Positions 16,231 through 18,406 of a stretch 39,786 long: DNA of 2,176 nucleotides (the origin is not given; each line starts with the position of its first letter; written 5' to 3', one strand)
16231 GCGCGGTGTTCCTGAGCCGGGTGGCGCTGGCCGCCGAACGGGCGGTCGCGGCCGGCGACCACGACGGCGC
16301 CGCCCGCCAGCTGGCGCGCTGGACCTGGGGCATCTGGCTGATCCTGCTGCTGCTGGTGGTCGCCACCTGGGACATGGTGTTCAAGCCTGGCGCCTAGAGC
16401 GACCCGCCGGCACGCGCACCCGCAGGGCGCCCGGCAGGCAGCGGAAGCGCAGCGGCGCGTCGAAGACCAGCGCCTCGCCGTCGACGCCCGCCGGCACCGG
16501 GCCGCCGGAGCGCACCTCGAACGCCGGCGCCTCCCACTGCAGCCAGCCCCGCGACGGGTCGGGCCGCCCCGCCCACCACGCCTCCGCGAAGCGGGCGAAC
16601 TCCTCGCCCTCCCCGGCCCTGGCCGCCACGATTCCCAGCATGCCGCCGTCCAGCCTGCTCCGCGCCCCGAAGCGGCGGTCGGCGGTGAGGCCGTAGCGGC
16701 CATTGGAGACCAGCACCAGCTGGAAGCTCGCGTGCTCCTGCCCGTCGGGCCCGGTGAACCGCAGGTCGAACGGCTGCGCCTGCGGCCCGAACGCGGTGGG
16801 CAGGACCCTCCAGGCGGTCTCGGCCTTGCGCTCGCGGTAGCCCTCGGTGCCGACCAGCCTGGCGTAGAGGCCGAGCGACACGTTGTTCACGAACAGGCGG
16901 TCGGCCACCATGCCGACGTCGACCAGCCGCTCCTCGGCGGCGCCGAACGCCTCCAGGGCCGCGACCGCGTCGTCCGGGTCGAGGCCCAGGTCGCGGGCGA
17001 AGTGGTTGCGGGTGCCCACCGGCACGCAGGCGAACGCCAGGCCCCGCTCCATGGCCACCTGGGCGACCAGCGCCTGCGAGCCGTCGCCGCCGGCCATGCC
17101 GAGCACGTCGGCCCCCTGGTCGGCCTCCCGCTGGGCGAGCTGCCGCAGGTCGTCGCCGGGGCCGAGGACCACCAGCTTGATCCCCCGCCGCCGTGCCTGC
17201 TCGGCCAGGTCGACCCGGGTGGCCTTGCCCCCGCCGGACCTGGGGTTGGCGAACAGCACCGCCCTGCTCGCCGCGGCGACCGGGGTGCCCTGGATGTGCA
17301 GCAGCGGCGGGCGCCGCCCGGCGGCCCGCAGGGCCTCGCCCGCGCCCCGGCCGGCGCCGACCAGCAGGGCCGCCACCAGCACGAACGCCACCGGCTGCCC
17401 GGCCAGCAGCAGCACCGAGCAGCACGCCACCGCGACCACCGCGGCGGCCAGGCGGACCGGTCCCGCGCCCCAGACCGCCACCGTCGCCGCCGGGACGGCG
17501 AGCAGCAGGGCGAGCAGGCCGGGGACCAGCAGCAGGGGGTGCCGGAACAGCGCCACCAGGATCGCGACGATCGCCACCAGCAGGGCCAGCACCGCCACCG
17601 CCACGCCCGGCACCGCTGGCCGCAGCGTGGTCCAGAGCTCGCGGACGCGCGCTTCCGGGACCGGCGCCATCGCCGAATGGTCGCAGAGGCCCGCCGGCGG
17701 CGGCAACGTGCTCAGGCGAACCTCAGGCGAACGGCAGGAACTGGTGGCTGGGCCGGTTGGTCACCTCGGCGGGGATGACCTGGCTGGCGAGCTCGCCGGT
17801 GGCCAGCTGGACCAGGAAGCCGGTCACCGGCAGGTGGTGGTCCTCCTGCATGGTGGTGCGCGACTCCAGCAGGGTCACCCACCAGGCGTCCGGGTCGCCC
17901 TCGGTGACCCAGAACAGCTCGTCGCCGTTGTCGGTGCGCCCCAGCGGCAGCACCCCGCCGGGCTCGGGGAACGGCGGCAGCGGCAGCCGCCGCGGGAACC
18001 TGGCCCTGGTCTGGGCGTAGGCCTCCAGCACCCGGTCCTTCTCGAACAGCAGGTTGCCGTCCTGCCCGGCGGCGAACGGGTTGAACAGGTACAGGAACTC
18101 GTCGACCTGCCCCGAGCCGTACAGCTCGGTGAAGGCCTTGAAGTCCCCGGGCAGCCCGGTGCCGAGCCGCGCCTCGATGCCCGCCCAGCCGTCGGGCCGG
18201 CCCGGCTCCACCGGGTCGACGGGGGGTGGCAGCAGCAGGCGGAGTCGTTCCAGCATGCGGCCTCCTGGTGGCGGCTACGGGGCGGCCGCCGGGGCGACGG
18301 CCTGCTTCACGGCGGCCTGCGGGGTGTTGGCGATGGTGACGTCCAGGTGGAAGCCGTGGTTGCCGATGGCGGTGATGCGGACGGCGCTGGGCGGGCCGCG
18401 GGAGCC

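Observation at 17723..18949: Compact nuclease plus SUKH/SMI1-KNR4 pair: a toxin-immunity-like module with no recognisable delivery domain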

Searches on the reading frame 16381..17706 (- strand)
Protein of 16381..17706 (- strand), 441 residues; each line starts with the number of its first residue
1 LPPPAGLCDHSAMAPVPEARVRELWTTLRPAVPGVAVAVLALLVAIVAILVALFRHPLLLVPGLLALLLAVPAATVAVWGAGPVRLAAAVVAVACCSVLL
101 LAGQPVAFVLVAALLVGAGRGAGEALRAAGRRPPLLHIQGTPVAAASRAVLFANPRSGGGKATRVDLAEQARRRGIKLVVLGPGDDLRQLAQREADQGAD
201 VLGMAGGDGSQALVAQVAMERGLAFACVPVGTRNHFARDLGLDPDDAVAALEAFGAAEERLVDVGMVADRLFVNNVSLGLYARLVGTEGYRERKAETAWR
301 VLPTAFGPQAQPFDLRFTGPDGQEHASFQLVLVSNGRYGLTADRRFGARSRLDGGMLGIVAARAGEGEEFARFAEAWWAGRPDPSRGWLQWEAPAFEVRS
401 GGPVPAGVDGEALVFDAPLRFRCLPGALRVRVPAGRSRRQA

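Call 3: search_protein_families(library=pfam, proteins=[window:16381-17706:-], max_evalue=0.1)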
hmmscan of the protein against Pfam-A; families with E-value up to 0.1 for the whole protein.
window:16381-17706:- (441 aa): 2 families
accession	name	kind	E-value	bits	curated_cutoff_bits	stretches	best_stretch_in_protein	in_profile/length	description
PF00781.29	DAGK_cat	-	8.7e-19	67.8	23.6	1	148-267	1-125/125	Diacylglycerol kinase catalytic domain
PF01513.26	NAD_kinase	-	0.1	13.4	25.5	0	177-254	59-125/130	ATP-NAD kinase N-terminal domain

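Call 4: search_protein_families(library=ncbifam, proteins=[window:16381-17706:-], max_evalue=0.1)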
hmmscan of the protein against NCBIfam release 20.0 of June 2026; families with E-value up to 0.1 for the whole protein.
window:16381-17706:- (441 aa): 10 families
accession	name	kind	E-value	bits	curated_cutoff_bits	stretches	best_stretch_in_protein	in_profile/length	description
NF009604.0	PRK13057.1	equivalog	7.2e-32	110.5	274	1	145-436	7-298/302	lipid kinase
NF040993.1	MamU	equivalog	1.9e-23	83.3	400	1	188-434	49-296/296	lipid kinase MamU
NF002033.0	PRK00861.1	subfamily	1.7e-17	63.1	293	1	143-294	8-160/328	putative lipid kinase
NF009602.0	PRK13054.1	equivalog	1.3e-15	57.3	284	1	170-435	26-295/301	lipid kinase YegS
TIGR00147.1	TIGR00147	subfamily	2.1e-14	53.2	118.65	1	183-434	43-296/296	YegS/Rv2252/BmrU family lipid kinase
NF009605.0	PRK13059.1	equivalog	4.8e-12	45.5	313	1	191-430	49-289/295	putative lipid kinase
NF008882.0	PRK11914.1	equivalog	3.5e-11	42.8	302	1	147-269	9-135/306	diacylglycerol kinase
NF009603.0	PRK13055.1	subfamily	8.6e-11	41.3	342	1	188-282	49-146/335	diacylglycerol kinase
NF009874.0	PRK13337.1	equivalog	1.3e-08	34.1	385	1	186-279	46-140/305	diacylglycerol kinase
NF009025.0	PRK12361.1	equivalog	2.8e-08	32.4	505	1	144-296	239-396/546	hypothetical protein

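Call 65: search_protein_families(library=padloc, proteins=[window:16381-17706:-], max_evalue=0.01)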
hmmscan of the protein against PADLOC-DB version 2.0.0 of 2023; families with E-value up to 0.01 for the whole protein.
window:16381-17706:- (441 aa): 0 families

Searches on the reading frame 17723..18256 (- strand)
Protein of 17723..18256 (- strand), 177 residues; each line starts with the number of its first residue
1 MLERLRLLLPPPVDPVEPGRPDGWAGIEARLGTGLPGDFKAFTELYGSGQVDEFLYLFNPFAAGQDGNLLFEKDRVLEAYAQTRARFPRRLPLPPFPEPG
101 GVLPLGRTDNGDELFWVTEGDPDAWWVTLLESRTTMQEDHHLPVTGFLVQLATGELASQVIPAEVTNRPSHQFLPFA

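Call 3: search_protein_families(library=pfam, proteins=[window:17723-18256:-], max_evalue=0.1)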
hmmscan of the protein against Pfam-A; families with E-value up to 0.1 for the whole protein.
window:17723-18256:- (177 aa): 3 families
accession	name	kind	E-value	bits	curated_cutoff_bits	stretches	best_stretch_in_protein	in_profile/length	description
PF09346.15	SMI1_KNR4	-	0.00053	21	25.4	1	25-127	8-106/125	SMI1 / KNR4 family (SUKH-1)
PF14568.11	SUKH_6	-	0.0099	16.8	27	1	24-127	4-97/119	SMI1-KNR4 cell-wall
PF14567.11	SUKH_5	-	0.027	14.7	27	1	17-53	20-56/142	SMI1-KNR4 cell-wall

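Call 4: search_protein_families(library=ncbifam, proteins=[window:17723-18256:-], max_evalue=0.1)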
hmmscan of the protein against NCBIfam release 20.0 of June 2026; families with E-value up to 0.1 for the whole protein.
window:17723-18256:- (177 aa): 0 families

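Call 6: search_solved_structures(query=window:17723-18256:-, max_evalue=10, show_alignments=2)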
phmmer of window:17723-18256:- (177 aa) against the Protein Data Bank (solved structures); distinct sequences matched with E-value up to 10: 0.

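Call 8: find_homologous_proteins(query=window:17723-18256:-)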
Query window:17723-18256:- (177 aa): 279 proteins with E <= 0.001 among 512 candidates; the best 120 are listed.
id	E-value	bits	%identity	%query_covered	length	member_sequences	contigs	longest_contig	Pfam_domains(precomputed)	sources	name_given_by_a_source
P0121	7.3e-115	399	99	100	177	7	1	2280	-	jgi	jgi:hypothetical protein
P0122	4.0e-89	315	77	91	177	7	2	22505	-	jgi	jgi:hypothetical protein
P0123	4.1e-88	312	78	89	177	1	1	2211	PF14568.12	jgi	jgi:hypothetical protein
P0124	1.4e-87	310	76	100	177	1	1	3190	-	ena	-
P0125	4.0e-87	309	75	93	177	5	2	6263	PF14568.12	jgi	jgi:hypothetical protein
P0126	6.8e-87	308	76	99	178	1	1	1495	-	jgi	jgi:hypothetical protein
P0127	7.3e-87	308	76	100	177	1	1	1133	-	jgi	-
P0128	8.6e-87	308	78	99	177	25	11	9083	-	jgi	jgi:hypothetical protein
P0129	1.0e-86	308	73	93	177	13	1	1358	-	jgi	jgi:hypothetical protein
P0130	1.3e-86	307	76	99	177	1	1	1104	-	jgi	jgi:hypothetical protein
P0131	2.7e-86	306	75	100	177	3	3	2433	-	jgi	-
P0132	4.5e-86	306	77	99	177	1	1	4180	-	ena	-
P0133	4.8e-86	305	75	99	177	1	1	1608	PF09346.16,PF14568.12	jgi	jgi:hypothetical protein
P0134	8.8e-86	305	76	100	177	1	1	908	PF14568.12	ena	-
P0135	1.1e-85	304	75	100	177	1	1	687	-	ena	-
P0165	3.2e-84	299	73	100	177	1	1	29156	-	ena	-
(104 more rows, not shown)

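Call 11: find_encoding_contigs(protein=P0165, flank=6000, max_places=3)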
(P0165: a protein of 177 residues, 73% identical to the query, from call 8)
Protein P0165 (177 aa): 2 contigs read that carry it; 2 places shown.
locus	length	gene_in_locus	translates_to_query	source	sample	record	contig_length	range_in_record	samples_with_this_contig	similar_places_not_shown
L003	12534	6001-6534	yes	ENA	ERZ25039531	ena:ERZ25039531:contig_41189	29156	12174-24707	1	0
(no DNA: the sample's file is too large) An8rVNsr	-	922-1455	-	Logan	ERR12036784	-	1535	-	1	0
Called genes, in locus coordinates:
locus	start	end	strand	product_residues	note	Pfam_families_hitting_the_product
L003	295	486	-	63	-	-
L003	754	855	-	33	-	-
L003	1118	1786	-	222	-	PF00072:Response_reg, PF08281:Sigma70_r4_2, PF00196:GerE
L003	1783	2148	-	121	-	PF02518:HATPase_c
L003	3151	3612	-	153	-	PF00583:Acetyltransf_1, PF13673:Acetyltransf_10 (weak), PF13508:Acetyltransf_7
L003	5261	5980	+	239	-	PF13930:Endonuclea_NS_2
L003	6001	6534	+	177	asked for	-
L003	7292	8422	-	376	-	PF02163:Peptidase_M50, PF13398:Peptidase_M50B (weak), PF02163:Peptidase_M50, PF00571:CBS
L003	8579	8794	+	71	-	-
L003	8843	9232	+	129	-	PF05305:DUF732 (weak)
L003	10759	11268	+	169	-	PF06441:EHN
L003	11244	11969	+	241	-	-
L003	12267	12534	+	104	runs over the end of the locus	PF01609:DDE_Tnp_1 (weak)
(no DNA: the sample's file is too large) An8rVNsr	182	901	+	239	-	PF13930:Endonuclea_NS_2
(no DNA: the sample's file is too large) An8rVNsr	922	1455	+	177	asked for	-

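Call 24: search_protein_families(library=pfam, alignment_id=A2, max_evalue=0.01)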
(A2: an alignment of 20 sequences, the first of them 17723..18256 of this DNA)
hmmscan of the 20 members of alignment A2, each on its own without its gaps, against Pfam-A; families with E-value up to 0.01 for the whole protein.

A. member 1, window:17723-18256:- (177 aa): 2 families
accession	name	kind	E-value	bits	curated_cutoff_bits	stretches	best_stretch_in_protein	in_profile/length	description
PF09346.15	SMI1_KNR4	-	0.00053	21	25.4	1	25-127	8-106/125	SMI1 / KNR4 family (SUKH-1)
PF14568.11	SUKH_6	-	0.0099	16.8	27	0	24-127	4-97/119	SMI1-KNR4 cell-wall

B. families by the number of members that match (of 20 scanned): 3 families
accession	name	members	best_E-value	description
PF09346.15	SMI1_KNR4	20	1.6e-06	SMI1 / KNR4 family (SUKH-1)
PF14568.11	SUKH_6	19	9.9e-07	SMI1-KNR4 cell-wall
PF14567.11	SUKH_5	15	1.9e-05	SMI1-KNR4 cell-wall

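Call 25: search_solved_structures(query=A2, max_evalue=10, show_alignments=2)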
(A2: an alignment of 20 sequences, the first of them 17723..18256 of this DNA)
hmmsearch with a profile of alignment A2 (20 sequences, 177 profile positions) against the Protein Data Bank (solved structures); distinct sequences matched with E-value up to 10: 1.
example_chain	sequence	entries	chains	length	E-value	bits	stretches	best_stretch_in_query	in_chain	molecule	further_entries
2prv_A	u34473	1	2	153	0.0072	19.3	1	17-60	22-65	Uncharacterized protein yobK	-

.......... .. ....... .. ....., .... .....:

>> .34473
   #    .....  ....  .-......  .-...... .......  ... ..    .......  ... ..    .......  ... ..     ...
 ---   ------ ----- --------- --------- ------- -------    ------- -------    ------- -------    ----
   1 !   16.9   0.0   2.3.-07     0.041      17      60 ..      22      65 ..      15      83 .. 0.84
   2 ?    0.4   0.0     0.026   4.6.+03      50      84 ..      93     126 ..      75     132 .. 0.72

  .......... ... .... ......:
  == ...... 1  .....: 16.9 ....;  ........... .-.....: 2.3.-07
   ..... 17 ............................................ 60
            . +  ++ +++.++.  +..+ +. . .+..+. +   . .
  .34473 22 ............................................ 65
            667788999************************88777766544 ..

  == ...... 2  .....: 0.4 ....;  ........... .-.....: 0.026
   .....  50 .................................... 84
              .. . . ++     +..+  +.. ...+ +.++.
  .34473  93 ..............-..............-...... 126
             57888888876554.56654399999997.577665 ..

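Call 34: predict_structure(alignment_id=A2)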
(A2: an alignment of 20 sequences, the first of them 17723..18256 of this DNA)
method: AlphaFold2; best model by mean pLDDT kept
length: 177 residues; sequences in the alignment: 20
mean_pLDDT: 48.0   pTM: 0.37
mean pLDDT of the five models: 48.0, 42.9, 42.1, 41.5, 37.1
residues with pLDDT >= 90: 0; 70-90: 9; 50-70: 57; < 50: 111
segments of 3 or more residues with pLDDT < 50: 1-21, 30-33, 45-77, 79-81, 86-115, 117-123, 174-177
pLDDT, mean of each block of 10 residues (from residue 1): 35 42 53 50 44 30 33 45 45 41 43 45 54 58 64 73 66 42
secondary structure, 60 per line:
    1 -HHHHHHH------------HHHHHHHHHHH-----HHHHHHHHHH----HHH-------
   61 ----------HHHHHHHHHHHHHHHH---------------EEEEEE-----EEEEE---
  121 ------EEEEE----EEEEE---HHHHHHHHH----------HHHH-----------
elements in order: H2-8 H21-31 H37-46 H71-86 E102-107 E113-117 E127-131 E136-140 H144-152 H163-166

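Call 65: search_protein_families(library=padloc, proteins=[window:17723-18256:-], max_evalue=0.01)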
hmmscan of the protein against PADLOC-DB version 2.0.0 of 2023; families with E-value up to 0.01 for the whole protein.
window:17723-18256:- (177 aa): 0 families

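Call 66: search_protein_families(library=pfam, proteins=[L091:4656-5201:+, L091:4001-4669:+], max_evalue=0.1)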
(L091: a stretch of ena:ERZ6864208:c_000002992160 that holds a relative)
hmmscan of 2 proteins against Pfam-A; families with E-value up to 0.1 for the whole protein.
L091:4656-5201:+ (181 aa): 1 family
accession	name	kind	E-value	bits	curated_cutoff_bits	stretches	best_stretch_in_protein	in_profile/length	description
PF14568.11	SUKH_6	-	0.03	15.3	27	1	41-144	15-110/119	SMI1-KNR4 cell-wall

L091:4001-4669:+ (222 aa): 2 families
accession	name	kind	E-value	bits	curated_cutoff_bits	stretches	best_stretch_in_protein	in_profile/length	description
PF13930.12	Endonuclea_NS_2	-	7.5e-12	46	27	1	102-179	38-115/132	DNA/RNA non-specific endonuclease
PF23924.1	DUF7263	-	0.0026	17.8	27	1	27-99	11-82/222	Family of unknown function (DUF7263)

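Call 82: search_solved_structures(query=A5, max_evalue=10, show_alignments=1)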
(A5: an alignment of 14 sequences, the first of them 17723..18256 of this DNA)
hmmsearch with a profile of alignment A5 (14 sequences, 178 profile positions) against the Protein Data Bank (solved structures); distinct sequences matched with E-value up to 10: 6.
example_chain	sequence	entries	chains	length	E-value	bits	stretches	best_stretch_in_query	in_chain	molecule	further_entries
2prv_A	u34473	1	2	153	0.066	15.9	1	18-58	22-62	Uncharacterized protein yobK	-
8adn_B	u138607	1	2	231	0.19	14.4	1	43-85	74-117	Proteasome subunit alpha type-3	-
2icg_A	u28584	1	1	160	0.62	12.7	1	3-52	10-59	Lin2918 protein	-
9grx_U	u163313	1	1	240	0.72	12.5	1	103-152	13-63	NAD(P)H-quinone oxidoreductase subunit U, chloroplastic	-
9kbd_C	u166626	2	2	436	1.4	11.5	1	18-41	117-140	F-box only protein 3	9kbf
4rl1_A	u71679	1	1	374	1.8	11.2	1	119-170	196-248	Type I polyketide synthase AVES 1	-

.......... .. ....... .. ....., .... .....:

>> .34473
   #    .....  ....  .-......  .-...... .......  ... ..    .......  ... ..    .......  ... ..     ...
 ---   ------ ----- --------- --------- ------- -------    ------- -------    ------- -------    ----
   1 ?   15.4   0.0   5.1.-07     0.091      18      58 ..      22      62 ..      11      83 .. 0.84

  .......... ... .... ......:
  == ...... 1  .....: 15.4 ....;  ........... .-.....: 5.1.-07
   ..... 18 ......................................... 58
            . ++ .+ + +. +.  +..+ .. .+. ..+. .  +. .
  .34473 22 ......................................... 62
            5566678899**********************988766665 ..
